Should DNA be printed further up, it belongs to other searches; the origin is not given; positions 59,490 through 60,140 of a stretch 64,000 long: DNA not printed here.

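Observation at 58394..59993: Tandem array of four diverged ~118-aa paralogs of an unrecognised family (LVLAKNF…HVHCQT…FDTVES.QIG…VWLQ.K).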

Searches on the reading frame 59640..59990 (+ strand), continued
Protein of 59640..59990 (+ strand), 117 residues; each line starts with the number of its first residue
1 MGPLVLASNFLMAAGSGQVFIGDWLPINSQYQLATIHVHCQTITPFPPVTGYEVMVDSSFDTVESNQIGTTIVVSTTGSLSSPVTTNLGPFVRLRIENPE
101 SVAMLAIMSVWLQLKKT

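Call 42: list_cluster_members(proteins=[P0002, P0001, P0004, P0005, P0015, P0012])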
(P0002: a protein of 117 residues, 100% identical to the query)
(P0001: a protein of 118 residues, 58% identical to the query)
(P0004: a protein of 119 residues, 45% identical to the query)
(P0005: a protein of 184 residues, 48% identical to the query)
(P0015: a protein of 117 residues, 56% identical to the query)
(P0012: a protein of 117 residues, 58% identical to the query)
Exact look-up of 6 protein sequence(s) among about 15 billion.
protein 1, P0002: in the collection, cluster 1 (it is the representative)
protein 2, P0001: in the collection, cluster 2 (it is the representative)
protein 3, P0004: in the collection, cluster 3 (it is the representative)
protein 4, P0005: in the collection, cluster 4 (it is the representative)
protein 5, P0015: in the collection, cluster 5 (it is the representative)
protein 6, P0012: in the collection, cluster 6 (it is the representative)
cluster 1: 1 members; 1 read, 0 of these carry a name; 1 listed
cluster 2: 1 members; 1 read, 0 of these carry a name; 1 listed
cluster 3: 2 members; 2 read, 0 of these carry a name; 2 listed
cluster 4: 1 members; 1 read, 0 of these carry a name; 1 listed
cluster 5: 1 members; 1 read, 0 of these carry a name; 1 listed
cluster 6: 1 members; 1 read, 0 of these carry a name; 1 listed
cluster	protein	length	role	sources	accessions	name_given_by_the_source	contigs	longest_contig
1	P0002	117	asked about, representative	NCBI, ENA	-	-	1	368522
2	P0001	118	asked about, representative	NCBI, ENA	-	-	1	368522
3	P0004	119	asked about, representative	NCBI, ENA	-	-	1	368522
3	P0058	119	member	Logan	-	-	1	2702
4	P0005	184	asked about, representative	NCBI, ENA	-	-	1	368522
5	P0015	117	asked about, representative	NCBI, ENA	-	-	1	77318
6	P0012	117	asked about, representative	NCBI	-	-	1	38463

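Call 46: search_protein_representatives(alignment_id=A3)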
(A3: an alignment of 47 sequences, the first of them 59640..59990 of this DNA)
Query: 47 sequences, 117 profile positions. Proteins with E-value up to 0.001 (for the whole library): 86; up to 1e-10: 40; up to 1e-30: 10. The best 86 are listed.
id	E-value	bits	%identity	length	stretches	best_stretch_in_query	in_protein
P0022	1.4e-45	169.8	-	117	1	1-117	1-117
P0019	1.5e-44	166.4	-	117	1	2-116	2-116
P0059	1.4e-41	156.8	-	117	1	1-117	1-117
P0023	1.1e-40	153.9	-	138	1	3-116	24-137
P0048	8.6e-40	151.1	-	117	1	1-117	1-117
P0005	1.2e-39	150.6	-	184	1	3-117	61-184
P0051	3.5e-39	149.1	-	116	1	3-117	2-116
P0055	9.4e-38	144.5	-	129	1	1-117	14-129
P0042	4.6e-36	139.1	-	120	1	1-116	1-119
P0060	1.1e-31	125.0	-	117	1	1-117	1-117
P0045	2.8e-30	120.4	-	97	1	28-117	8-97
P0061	1.2e-27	111.9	-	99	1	1-76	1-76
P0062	4.4e-27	110.1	-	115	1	4-116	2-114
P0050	8.8e-25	102.7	-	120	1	26-102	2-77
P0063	1.6e-23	98.6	-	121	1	4-117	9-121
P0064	1.3e-22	95.6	-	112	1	1-117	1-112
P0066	7.4e-18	80.3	-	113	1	1-117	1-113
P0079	1.1e-12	63.6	-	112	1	1-116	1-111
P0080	3.8e-12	61.9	-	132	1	17-117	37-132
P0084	3.3e-11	58.9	-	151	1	4-116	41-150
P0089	2.1e-10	56.3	-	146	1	2-116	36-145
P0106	5.1e-08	48.6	-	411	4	36-71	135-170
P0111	1.8e-06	43.6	-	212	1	1-100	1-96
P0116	5.1e-06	42.2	-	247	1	3-116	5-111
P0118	5.6e-06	42.0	-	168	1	4-116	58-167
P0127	2.9e-04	36.5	-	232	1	49-117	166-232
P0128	3.3e-04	36.3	-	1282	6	22-71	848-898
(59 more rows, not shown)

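Call 47: search_protein_families(library=pfam, proteins=[P0106, P0128, P0116, P0111, P0127, P0118, P0064, P0066, P0084, P0089], max_evalue=0.01)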
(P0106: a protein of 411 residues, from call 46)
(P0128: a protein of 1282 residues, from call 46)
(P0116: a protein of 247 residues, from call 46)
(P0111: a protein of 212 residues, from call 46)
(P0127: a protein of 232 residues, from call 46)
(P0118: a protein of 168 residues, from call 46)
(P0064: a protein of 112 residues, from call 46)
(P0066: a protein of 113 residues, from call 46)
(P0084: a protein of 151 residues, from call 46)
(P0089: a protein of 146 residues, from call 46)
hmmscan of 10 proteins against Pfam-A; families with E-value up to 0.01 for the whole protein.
P0106 (411 aa): 5 families
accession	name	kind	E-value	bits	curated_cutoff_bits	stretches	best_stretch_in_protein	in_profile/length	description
PF14453.12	ThiS-like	-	8.1e-07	29.5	26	0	167-192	15-40/57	ThiS-like ubiquitin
PF12818.12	Tegument_dsDNA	-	8.5e-07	28.8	27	0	240-283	220-263/277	dsDNA viral tegument protein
PF15399.11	DUF4620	-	2.2e-05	25.2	27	0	133-174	66-107/113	Domain of unknown function (DUF4620)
PF08964.15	Crystall_3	-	0.00088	19.8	27.3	0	150-189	40-79/86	Beta/Gamma crystallin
PF00646.38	F-box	-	0.004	17.5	20.5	0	43-66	17-40/43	F-box domain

P0128 (1282 aa): 5 families
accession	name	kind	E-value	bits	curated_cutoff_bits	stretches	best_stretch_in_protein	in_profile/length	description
PF23197.1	IG_AIR9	-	1.3e-34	118.3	27.5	4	34-101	6-69/87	AIR9 A9 domain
PF16709.11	SCAB-Ig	-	1.3e-33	115.3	27.6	2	819-887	4-70/98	Ig domain of plant-specific actin-binding protein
PF19078.6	Big_12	-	2.7e-15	56.9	27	1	704-801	1-99/102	Bacterial Ig-like domain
PF01373.23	Glyco_hydro_14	-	0.0028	17.1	27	0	154-211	25-81/402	Glycosyl hydrolase family 14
PF17806.6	SO_alpha_A3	-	0.0084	16.8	23.1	0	167-190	4-27/87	Sarcosine oxidase A3 domain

P0116 (247 aa): 1 family
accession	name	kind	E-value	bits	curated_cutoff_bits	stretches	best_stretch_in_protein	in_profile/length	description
PF07484.17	Collar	-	1.5e-18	67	24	1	120-175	1-57/57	Phage Tail Collar Domain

P0111 (212 aa): 0 families

P0127 (232 aa): 1 family
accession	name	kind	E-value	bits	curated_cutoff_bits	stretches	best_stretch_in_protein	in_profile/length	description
PF14659.12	Phage_int_SAM_3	-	8.5e-06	26.4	22.6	1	76-129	1-54/58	Phage integrase, N-terminal SAM-like domain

P0118 (168 aa): 0 families

P0064 (112 aa): 0 families

P0066 (113 aa): 0 families

P0084 (151 aa): 0 families

P0089 (146 aa): 0 families
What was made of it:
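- On Phage tail Collar-domain proteins (PF07484): Present only in the distant fusion protein P0116 (call 47).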

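Call 49: find_encoding_contigs(protein=P0116, flank=10000, max_places=3)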
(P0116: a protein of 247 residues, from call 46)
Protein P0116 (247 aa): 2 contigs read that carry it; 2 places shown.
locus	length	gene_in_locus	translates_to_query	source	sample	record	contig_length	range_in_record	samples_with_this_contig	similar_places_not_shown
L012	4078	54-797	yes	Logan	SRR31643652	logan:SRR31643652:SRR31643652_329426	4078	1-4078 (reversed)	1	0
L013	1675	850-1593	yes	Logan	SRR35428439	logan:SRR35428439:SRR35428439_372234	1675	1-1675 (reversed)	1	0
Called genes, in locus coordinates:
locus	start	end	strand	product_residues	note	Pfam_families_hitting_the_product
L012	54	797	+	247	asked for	PF07484:Collar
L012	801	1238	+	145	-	-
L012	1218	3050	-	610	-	PF02369:Big_1 (faint), PF13715:CarbopepD_reg_2 (faint), PF10670:DUF4198 (faint), PF13620:CarboxypepD_reg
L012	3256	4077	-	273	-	?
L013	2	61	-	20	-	?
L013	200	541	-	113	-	-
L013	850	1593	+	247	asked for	PF07484:Collar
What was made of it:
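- Closest known: Phage tail-fibre or receptor-binding proteins with the Collar domain. Same: One distant family member (P0116) has the family domain fused N-terminally to a Collar domain (calls 47, 49).
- The identical fusion sequence was seen in two samples (calls 47, 49). One member is fused to a tail Collar domain (calls 47, 49).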

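Call 51: find_homologous_proteins(query=A4, max_evalue=0.001)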
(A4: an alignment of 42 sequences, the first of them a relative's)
Query A4 (42 sequences) (112 aa, profile of the alignment): 27 proteins with E <= 0.001 among 1008 candidates.
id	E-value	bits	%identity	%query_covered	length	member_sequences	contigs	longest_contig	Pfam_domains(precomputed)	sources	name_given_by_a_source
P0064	2.0e-37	145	100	100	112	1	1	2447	-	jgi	jgi:hypothetical protein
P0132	2.9e-37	145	77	100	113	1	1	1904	-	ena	-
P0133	3.8e-37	144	63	99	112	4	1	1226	-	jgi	jgi:hypothetical protein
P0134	7.8e-37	143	73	100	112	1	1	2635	-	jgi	jgi:hypothetical protein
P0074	1.2e-35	140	40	100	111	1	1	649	-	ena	-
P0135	1.5e-35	139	52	96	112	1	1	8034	-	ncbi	-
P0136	3.8e-35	138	57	97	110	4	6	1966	-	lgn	-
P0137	1.9e-33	133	54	96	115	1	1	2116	-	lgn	-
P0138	6.8e-33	131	54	96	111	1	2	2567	-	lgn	-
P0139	1.5e-32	130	56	96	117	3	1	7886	-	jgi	jgi:hypothetical protein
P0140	2.6e-32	129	52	100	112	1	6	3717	-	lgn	-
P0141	3.4e-32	128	47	97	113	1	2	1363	-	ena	-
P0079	1.1e-31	127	30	100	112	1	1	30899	-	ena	-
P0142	1.2e-31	127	52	97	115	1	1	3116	-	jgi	jgi:hypothetical protein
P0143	1.4e-31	127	56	96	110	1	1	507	-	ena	-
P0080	9.7e-29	117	46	99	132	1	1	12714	-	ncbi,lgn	-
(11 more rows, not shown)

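Call 52: find_encoding_contigs(protein=P0079, flank=10000, max_places=2)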
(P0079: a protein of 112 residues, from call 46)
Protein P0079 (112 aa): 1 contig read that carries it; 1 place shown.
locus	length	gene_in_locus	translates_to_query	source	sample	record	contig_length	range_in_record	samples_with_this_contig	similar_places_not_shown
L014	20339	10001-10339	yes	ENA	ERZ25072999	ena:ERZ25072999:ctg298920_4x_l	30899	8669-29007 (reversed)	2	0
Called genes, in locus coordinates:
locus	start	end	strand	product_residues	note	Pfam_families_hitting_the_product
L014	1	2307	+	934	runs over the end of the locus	PF02739:5_3_exonuc_N, PF01367:5_3_exonuc, PF01612:DNA_pol_A_exo1, PF22619:DNA_polI_exo1, PF00476:DNA_pol_A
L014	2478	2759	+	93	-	-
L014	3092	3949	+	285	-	PF02737:3HCDH_N, PF00725:3HCDH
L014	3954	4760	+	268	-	PF00378:ECH_1, PF16113:ECH_2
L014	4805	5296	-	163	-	PF00034:Cytochrom_C (weak), PF13442:Cytochrome_CBB3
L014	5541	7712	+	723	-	-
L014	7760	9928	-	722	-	PF02369:Big_1 (faint), PF13620:CarboxypepD_reg (faint)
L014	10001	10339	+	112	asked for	-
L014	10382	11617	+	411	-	-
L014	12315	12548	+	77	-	-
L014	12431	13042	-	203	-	-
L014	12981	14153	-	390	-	PF00108:Thiolase_N, PF02803:Thiolase_C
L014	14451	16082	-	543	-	-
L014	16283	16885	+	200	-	-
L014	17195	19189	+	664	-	PF00694:Aconitase_C, PF00330:Aconitase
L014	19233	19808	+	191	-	PF05685:Uma2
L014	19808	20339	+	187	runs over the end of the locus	PF05685:Uma2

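Call 53: find_encoding_contigs(protein=P0080, flank=10000, max_places=2)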
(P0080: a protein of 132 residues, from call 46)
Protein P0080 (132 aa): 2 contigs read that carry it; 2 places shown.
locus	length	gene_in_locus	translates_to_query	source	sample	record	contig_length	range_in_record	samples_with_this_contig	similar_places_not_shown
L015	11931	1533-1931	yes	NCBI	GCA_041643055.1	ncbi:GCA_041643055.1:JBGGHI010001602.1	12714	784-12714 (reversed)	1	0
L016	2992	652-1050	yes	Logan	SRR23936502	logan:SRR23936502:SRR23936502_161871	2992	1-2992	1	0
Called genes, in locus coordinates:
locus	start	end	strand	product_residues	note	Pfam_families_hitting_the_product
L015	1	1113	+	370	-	?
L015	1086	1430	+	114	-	-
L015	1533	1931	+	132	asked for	-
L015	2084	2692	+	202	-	-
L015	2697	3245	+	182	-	-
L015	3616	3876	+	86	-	-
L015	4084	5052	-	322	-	-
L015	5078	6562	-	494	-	PF00171:Aldedh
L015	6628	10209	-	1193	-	PF00069:Pkinase, PF07714:PK_Tyr_Ser-Thr, PF03109:ABC1 (weak), PF03781:FGE-sulfatase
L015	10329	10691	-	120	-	PF02635:DsrE (weak)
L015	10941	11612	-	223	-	-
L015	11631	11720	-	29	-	-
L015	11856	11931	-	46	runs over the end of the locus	-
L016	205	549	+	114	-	-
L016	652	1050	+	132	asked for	-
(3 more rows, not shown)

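Call 54: find_encoding_contigs(protein=P0135, flank=10000, max_places=2)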
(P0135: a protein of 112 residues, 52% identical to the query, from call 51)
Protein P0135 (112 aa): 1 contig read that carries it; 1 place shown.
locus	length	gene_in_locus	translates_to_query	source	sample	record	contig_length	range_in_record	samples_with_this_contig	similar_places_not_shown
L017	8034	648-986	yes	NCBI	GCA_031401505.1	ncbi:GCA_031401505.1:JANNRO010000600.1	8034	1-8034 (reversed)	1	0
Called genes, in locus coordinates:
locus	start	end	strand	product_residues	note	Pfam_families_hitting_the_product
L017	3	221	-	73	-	?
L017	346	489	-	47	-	-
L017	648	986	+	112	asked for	-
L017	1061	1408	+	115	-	-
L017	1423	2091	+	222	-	-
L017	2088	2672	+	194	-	-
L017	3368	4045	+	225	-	PF07963:N_methyl, PF11453:DUF2950 (weak)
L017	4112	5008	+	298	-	PF00149:Metallophos, PF12850:Metallophos_2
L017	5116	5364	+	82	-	PF02604:PhdYeFM_antitox (weak)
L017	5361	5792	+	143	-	PF01850:PIN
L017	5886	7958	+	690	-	PF13646:HEAT_2 (weak)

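Call 56: search_protein_families(library=ncbifam, proteins=[window:59640-59990:+, L001:10383-11762:+, L002:1265-2812:+, L007:3616-4830:+, L014:10382-11614:+], max_evalue=0.1)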
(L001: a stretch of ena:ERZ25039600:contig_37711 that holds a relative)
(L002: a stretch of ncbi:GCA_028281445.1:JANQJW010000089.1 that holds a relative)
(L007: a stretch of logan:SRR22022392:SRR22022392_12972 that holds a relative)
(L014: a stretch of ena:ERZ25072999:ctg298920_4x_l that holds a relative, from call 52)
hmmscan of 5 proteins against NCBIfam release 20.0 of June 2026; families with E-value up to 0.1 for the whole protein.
window:59640-59990:+ (117 aa): 0 families

L001:10383-11762:+ (460 aa): 0 families

L002:1265-2812:+ (516 aa): 0 families

L007:3616-4830:+ (405 aa): 0 families

L014:10382-11614:+ (411 aa): 0 families

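Call 57: search_protein_families(library=padloc, proteins=[window:59640-59990:+, L001:10383-11762:+, L002:1265-2812:+, L007:3616-4830:+, L014:10382-11614:+], max_evalue=0.1)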
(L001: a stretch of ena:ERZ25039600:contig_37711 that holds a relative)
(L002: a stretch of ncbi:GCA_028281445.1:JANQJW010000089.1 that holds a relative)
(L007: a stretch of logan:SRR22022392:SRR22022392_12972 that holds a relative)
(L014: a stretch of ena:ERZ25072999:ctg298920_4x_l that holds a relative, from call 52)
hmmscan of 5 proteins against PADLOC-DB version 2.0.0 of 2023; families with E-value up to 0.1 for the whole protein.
window:59640-59990:+ (117 aa): 0 families

L001:10383-11762:+ (460 aa): 0 families

L002:1265-2812:+ (516 aa): 0 families

L007:3616-4830:+ (405 aa): 0 families

L014:10382-11614:+ (411 aa): 0 families

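Call 58: search_solved_structures(query=A3, max_evalue=10)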
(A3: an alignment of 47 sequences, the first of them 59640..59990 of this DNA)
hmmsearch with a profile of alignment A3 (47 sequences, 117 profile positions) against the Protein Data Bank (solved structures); distinct sequences matched with E-value up to 10: 12.
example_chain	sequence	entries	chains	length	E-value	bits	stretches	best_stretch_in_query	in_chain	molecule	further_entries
2yh6_A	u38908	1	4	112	0.11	15.2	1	5-56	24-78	LIPOPROTEIN 34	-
5ljo_C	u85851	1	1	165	0.28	13.9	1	6-55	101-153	Outer membrane protein assembly factor BamC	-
6ddt_A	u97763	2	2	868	0.29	13.9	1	37-85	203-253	Beta-mannosidase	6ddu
2lae_A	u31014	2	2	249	0.4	13.4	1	6-55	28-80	Lipoprotein 34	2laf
8spr_C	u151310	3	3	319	0.62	12.8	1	6-55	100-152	Outer membrane protein assembly factor BamC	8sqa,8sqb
28jl_C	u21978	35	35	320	0.62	12.8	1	6-55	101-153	Outer membrane protein assembly factor BamC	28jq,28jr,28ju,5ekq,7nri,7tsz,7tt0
8q0g_C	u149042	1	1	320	0.62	12.8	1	6-55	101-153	Outer membrane protein assembly factor BamC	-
3tgo_C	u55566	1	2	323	0.63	12.8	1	6-55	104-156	Lipoprotein 34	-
5d0o_C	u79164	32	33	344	0.7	12.6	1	6-55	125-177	Outer membrane protein assembly factor BamC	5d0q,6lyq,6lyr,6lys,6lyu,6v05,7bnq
8adg_C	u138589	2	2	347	0.71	12.6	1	6-55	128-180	Outer membrane protein assembly factor BamC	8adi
5lt9_A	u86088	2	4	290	1.3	11.8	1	26-82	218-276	Methyl-accepting chemotaxis protein PctB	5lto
3zqw_A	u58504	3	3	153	1.9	11.2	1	7-36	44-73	CELLULOSOMAL SCAFFOLDIN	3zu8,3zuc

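Call 61: search_dna_similar(query=window:59640-59990:+, collection=phages, mode=protein, max_evalue=1)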
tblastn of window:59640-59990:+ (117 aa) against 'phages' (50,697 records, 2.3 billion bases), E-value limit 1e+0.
No match.

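Call 62: search_dna_similar(query=window:59640-59990:+, collection=plasmids, mode=protein, max_evalue=1)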
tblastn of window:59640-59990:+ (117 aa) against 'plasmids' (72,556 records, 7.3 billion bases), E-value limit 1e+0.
No match.

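Call 65: find_related_loci(query=A3, collection=metagenome_contigs, flank=10000)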
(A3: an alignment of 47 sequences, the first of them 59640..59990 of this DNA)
Query A3 (117 aa) in metagenome_contigs; peptide patterns used: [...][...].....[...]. (x = any residue, [..] = any of these).
90 stretches matched a pattern, but none encodes a relative of the query by tblastn (E <= 1e-3).
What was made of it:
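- Tried and rejected: The JGI metagenome contig scan found nothing (call 65).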

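Call 66: find_encoding_contigs(protein=P0040, flank=8000, max_places=2)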
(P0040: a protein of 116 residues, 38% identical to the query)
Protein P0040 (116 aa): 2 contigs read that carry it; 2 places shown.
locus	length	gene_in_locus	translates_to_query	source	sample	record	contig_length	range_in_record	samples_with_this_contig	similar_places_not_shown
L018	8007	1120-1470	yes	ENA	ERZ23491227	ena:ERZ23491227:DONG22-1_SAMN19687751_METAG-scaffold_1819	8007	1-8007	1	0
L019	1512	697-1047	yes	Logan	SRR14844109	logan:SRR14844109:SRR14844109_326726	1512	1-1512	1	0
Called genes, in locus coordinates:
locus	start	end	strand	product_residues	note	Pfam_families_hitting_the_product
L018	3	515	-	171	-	?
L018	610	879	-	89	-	PF13560:HTH_31 (weak), PF01381:HTH_3 (weak)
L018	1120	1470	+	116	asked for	-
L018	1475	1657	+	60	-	-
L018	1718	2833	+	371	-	-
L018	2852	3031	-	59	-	-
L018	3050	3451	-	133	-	-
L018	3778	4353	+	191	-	-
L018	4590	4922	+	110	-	-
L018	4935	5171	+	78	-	-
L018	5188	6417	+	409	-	-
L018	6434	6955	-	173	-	-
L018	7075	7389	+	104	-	-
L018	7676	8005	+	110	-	?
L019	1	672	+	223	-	?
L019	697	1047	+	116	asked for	-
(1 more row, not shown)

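Call 67: find_encoding_contigs(protein=P0139, flank=8000, max_places=2)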
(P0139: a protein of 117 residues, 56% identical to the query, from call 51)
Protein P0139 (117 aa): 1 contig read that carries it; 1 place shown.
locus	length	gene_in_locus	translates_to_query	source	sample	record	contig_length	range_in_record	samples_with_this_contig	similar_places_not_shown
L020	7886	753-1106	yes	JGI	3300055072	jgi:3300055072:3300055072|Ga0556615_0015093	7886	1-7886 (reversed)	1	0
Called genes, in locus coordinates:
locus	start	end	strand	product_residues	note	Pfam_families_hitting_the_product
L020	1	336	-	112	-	?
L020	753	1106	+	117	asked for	-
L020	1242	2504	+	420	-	-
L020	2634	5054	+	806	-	PF02369:Big_1 (faint), PF25020:TTR_TEN1-4 (faint), PF13620:CarboxypepD_reg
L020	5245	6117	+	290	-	-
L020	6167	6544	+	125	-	-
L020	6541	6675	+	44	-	-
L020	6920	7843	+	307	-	PF01266:DAO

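Call 68: find_encoding_contigs(protein=P0036, flank=8000, max_places=2)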
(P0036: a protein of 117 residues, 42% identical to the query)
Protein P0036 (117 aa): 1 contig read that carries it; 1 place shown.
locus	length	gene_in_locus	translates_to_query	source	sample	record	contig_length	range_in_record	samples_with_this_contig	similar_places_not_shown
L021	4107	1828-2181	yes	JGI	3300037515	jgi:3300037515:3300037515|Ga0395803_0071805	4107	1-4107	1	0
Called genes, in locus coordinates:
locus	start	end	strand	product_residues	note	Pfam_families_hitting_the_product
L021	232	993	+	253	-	PF13646:HEAT_2 (faint)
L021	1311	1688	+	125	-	-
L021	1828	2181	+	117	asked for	-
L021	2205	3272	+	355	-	-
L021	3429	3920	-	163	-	-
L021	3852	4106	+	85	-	?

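Call 83: search_protein_families(library=pfam, alignment_id=A4, max_evalue=5)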
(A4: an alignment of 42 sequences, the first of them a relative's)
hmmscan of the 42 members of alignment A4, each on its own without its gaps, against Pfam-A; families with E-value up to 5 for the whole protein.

A. member 1, P0064 (112 aa): 0 families

B. families by the number of members that match (of 42 scanned): 7 families
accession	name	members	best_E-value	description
PF03768.21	Attacin_N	1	0.017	Attacin, N-terminal region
PF15895.10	CAAX_1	1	0.019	CAAX box cerebral protein 1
PF21882.2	Gp53-like_C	1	0.025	Putative tail fiber protein gp53-like, C-terminal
PF19912.4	DUF6385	1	0.082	Domain of unknown function (DUF6385)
PF19602.4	DUF6107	1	0.098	Family of unknown function (DUF6107)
PF21383.2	DPAGT1_ins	1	0.19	DPAGT1 insertion domain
PF23290.1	KOW5_SPT5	1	0.43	Transcription elongation factor SPT5, fifth KOW domain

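Call 84: search_protein_families(library=pfam, alignment_id=A3, max_evalue=5)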
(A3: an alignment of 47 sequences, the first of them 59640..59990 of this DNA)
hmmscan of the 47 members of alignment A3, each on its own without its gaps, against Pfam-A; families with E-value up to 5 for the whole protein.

A. member 1, window:59640-59990:+ (117 aa): 0 families

B. families by the number of members that match (of 47 scanned): 9 families
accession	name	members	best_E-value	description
PF10001.14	DUF2242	3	0.016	Uncharacterized protein conserved in bacteria (DUF2242)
PF01565.28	FAD_binding_4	1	0.012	FAD binding domain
PF23524.2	MGAT4A_C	1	0.061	MGAT4 C-terminal domain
PF02874.29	ATP-synt_ab_N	1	0.081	ATP synthase alpha/beta family, beta-barrel domain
PF18705.7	DUF5643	1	0.096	Family of unknown function (DUF5643)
PF24771.2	Ig_CFAP74_1st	1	0.13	CFAP74 first Ig-like domain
PF19912.4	DUF6385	1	0.13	Domain of unknown function (DUF6385)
PF00054.30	Laminin_G_1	1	0.14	Laminin G domain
PF16627.10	BRX_assoc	1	0.15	Unstructured region between BRX_N and BRX domain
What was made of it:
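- Tried and rejected: Scanning every member of both alignments against Pfam for recurrent weak hits gave only scattered singletons: DUF2242 three times and DUF6385 twice (calls 83, 84).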
